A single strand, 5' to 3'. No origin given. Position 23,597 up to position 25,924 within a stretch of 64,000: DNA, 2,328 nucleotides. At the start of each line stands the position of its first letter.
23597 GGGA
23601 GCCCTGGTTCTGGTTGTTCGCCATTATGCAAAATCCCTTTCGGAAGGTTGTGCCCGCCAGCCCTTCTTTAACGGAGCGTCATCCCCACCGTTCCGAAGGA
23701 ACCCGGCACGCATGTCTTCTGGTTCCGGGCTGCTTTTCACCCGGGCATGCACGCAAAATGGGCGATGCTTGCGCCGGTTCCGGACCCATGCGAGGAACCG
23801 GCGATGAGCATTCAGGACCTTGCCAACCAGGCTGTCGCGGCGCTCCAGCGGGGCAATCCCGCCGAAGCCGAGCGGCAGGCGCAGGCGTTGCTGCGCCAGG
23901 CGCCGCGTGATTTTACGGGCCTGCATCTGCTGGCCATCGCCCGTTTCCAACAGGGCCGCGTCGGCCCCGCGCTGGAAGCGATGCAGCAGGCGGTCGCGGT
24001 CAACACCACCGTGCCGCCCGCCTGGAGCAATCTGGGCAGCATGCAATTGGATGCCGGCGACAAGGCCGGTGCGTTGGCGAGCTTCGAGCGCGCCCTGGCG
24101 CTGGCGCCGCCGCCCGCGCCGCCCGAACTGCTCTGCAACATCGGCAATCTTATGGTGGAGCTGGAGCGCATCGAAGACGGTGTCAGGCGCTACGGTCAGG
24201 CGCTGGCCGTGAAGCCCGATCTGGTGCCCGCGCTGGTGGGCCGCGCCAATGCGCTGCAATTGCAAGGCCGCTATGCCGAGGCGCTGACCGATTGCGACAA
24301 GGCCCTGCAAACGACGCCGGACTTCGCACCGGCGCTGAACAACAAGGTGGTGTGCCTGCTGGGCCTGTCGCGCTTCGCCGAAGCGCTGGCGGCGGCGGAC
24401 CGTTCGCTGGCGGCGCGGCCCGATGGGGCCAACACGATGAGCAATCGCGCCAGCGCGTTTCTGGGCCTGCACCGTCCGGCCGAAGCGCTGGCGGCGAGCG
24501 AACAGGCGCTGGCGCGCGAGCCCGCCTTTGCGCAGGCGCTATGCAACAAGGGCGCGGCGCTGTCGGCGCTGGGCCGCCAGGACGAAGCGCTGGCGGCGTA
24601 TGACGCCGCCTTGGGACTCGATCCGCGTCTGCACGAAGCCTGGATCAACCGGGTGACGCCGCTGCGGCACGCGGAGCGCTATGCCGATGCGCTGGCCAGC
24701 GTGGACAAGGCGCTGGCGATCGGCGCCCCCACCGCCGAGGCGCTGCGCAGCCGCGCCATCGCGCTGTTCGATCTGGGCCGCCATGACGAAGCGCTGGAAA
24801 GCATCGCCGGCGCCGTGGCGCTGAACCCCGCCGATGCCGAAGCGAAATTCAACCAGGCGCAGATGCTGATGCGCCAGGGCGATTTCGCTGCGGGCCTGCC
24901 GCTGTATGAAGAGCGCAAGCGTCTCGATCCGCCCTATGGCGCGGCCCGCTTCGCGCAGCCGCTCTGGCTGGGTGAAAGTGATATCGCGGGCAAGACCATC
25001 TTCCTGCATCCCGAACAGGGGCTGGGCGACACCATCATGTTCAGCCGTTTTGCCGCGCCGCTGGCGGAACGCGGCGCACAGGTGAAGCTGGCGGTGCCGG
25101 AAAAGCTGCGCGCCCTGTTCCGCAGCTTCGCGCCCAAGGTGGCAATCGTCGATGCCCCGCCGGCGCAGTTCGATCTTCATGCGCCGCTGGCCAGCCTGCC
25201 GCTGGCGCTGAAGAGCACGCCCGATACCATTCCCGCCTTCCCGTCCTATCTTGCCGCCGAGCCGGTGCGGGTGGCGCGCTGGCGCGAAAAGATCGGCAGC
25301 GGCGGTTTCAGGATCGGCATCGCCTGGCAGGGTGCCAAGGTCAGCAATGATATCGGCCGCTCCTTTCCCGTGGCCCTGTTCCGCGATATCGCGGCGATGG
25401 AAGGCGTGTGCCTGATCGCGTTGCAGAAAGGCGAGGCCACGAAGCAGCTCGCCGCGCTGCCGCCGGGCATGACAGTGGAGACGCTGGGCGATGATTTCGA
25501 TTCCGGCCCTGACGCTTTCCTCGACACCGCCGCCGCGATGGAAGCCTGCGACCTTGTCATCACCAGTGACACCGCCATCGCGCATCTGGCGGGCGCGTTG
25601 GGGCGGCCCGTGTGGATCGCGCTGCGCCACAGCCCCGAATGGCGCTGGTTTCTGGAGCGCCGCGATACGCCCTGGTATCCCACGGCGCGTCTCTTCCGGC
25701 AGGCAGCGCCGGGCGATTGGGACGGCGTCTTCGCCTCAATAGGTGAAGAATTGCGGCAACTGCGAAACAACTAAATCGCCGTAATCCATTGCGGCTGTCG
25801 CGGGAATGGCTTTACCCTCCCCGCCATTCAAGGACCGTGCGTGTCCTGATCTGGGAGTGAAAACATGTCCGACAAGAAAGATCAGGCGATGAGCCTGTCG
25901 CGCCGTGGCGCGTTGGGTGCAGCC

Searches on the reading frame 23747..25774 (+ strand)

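Call 84: search_protein_families(library=pfam, proteins=[window:23747-25774:+], max_evalue=0.00001)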
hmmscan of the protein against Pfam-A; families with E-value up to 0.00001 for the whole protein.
window:23747-25774:+ (675 aa): 14 families
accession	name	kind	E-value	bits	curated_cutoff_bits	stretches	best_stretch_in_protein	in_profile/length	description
PF07719.23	TPR_2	-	1.7e-39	131.1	27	0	162-192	3-33/34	Tetratricopeptide repeat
PF00515.34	TPR_1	-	1.3e-34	117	27.8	2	262-294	1-33/34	Tetratricopeptide repeat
PF13432.12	TPR_16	-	1.2e-32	112.3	32.7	3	336-395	3-62/65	Tetratricopeptide repeat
PF13181.12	TPR_8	-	9.1e-23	78.9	25.7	0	262-293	1-32/34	Tetratricopeptide repeat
PF13424.12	TPR_12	-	1.3e-20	73.8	30.1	0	194-256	3-73/77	Tetratricopeptide repeat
PF13431.12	TPR_17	-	6e-20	70.2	24.4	0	252-282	3-33/34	Tetratricopeptide repeat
PF13428.12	TPR_14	-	7.6e-20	69.9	23.5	0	331-373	2-44/44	Tetratricopeptide repeat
PF13414.12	TPR_11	-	1.9e-19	69.5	26.8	0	274-301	6-33/42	TPR repeat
PF14559.12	TPR_19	-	8.1e-19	68.2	25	1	173-226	4-57/68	Tetratricopeptide repeat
PF13371.12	TPR_9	-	1.5e-15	57.4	35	0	309-367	8-66/73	Tetratricopeptide repeat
PF07721.20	TPR_4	-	1.4e-10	41.2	27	0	330-351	1-22/26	Tetratricopeptide repeat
PF23914.1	TPR_CcmH_CycH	-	8.4e-09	35.9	42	0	342-379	62-99/158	Cytochrome c-type biogenesis protein H TPR domain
PF13374.12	TPR_10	-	6.1e-08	32.9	27.5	0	167-189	9-31/42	Tetratricopeptide repeat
PF13176.12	TPR_7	-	3e-07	30.4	27.9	0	92-124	1-33/36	Tetratricopeptide repeat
